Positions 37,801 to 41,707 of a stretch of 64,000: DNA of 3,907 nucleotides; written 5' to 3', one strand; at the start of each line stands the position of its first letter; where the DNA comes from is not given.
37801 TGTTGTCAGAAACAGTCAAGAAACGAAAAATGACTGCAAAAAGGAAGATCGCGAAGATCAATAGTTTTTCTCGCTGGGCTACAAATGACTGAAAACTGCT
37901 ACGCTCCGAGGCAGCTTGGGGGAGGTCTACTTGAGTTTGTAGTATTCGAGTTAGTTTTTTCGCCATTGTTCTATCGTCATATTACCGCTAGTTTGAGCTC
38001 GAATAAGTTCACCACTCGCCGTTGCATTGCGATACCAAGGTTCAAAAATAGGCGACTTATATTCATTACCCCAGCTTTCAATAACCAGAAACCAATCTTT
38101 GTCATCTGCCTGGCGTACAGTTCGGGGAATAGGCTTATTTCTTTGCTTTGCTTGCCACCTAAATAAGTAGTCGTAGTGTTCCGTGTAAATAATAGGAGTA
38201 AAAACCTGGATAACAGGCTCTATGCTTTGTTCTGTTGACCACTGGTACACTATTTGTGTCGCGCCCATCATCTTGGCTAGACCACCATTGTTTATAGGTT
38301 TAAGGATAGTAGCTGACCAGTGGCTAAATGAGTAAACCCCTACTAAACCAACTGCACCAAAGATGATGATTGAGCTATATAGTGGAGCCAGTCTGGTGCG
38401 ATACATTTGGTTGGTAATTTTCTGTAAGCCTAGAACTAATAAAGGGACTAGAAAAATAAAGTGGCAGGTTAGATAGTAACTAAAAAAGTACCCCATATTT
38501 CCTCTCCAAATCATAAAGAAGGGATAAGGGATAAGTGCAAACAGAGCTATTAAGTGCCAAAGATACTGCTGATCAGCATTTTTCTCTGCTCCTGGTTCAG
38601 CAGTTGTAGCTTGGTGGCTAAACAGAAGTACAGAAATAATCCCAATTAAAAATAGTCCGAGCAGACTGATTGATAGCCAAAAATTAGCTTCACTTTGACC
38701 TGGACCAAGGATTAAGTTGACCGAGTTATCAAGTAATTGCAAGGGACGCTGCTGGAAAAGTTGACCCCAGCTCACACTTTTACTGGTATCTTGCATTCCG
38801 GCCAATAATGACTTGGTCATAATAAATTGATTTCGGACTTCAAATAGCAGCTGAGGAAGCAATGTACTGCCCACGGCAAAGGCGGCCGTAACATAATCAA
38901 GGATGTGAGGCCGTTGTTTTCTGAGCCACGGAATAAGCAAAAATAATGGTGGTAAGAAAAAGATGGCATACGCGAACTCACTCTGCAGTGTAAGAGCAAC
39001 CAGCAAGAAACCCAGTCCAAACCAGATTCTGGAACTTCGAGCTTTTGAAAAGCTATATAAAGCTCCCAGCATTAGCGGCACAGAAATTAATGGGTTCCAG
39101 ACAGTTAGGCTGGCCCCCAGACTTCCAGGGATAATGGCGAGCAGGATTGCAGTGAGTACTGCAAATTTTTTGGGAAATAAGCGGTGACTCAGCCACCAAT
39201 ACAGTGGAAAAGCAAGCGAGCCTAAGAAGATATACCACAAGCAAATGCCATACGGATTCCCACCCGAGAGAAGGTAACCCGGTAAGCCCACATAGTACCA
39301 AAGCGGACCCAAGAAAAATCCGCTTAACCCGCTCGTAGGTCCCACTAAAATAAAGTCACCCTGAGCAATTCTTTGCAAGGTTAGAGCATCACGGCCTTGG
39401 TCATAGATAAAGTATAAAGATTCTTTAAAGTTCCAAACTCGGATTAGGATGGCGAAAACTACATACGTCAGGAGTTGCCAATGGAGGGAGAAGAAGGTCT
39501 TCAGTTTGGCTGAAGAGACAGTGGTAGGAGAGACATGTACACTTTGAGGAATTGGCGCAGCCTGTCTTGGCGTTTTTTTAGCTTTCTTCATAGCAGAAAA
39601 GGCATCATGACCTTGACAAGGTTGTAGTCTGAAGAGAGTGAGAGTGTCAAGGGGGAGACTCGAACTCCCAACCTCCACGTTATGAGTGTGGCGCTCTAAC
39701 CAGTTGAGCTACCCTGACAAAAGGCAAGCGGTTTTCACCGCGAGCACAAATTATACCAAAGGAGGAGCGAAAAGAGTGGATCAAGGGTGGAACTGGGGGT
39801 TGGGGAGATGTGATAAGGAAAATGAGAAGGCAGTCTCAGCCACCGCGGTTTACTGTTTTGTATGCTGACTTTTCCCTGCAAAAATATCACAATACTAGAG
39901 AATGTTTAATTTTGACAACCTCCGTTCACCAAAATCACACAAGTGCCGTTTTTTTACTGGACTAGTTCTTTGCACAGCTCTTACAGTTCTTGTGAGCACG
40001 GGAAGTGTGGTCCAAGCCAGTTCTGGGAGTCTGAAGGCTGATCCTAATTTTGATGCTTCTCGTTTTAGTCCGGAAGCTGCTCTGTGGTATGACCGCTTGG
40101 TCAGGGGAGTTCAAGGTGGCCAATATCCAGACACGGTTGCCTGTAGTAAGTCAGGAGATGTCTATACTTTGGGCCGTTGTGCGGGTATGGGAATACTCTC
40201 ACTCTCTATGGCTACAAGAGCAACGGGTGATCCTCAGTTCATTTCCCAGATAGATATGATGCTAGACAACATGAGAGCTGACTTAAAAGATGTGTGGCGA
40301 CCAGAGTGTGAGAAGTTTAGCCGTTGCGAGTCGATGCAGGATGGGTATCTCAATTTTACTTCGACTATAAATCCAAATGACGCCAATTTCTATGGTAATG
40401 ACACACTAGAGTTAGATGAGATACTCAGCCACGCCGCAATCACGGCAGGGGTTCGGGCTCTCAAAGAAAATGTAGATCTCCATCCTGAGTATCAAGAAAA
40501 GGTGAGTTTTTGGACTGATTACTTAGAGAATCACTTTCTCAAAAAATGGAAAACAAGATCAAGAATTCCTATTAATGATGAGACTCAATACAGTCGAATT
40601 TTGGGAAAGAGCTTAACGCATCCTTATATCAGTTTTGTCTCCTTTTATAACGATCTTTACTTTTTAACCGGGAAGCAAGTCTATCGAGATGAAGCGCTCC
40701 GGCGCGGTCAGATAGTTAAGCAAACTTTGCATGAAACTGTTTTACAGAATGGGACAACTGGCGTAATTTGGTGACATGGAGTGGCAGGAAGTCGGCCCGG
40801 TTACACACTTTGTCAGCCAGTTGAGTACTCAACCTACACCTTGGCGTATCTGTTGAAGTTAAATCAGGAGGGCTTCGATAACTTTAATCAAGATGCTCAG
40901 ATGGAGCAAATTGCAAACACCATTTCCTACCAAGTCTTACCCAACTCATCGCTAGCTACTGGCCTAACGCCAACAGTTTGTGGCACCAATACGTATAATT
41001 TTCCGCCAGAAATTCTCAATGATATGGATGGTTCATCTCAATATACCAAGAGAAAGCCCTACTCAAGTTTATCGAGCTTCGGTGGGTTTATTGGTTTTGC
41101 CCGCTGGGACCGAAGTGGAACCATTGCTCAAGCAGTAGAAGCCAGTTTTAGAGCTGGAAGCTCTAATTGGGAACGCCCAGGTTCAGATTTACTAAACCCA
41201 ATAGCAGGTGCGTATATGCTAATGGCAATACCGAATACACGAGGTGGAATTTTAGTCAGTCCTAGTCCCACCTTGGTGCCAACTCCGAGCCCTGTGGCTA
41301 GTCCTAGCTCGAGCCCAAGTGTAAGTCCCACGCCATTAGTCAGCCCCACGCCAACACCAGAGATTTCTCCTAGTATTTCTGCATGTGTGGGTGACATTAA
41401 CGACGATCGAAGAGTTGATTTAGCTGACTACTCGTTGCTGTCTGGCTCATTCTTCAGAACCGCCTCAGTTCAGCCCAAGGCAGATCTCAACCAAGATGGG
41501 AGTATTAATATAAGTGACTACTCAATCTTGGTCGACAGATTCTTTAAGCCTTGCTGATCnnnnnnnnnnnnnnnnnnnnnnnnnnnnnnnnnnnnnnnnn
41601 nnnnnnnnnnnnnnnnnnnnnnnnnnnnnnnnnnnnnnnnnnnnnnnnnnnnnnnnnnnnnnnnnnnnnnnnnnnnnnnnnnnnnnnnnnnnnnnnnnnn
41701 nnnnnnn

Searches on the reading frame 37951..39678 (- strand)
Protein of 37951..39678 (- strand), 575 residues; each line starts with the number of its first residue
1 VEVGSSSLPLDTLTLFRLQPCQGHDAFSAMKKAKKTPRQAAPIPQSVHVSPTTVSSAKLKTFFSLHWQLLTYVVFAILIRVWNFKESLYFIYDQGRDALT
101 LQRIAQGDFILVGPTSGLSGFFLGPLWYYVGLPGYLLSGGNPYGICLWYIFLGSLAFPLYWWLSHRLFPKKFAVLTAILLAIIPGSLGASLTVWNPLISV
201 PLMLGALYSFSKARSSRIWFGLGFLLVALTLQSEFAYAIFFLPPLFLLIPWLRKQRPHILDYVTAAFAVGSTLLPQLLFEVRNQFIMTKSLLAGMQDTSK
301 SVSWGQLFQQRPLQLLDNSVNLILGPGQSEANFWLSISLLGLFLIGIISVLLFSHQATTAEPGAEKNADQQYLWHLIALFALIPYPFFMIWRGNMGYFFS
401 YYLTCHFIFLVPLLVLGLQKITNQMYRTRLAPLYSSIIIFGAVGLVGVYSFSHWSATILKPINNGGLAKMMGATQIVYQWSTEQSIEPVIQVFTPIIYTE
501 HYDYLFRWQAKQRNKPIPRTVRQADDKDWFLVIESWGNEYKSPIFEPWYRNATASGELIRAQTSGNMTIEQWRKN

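Call 11: search_protein_families(library=pfam, proteins=[window:37951-39678:-], max_evalue=0.001)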
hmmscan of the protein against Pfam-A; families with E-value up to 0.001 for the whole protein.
window:37951-39678:- (575 aa): 1 family
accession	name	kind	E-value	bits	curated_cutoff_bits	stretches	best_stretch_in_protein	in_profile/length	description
PF13231.12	PMT_2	-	5e-05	24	26.1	1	134-269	13-153/160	Dolichyl-phosphate-mannose-protein mannosyltransferase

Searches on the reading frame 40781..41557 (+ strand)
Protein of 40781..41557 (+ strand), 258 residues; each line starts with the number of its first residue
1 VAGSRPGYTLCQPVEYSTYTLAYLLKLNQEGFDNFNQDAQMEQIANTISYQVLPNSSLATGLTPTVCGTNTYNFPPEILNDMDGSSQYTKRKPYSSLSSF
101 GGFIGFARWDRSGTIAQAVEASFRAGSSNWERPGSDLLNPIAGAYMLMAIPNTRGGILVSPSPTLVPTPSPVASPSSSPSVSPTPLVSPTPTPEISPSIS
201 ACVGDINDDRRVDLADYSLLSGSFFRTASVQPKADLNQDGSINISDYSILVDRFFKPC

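Call 11: search_protein_families(library=pfam, proteins=[window:40781-41557:+], max_evalue=0.001)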
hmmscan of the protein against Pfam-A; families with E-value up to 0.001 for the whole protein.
window:40781-41557:+ (258 aa): 1 family
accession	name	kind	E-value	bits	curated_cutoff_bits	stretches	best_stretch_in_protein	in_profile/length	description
PF00404.24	Dockerin_1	-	2.3e-06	28.1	22.9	1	204-251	2-53/57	Dockerin type I domain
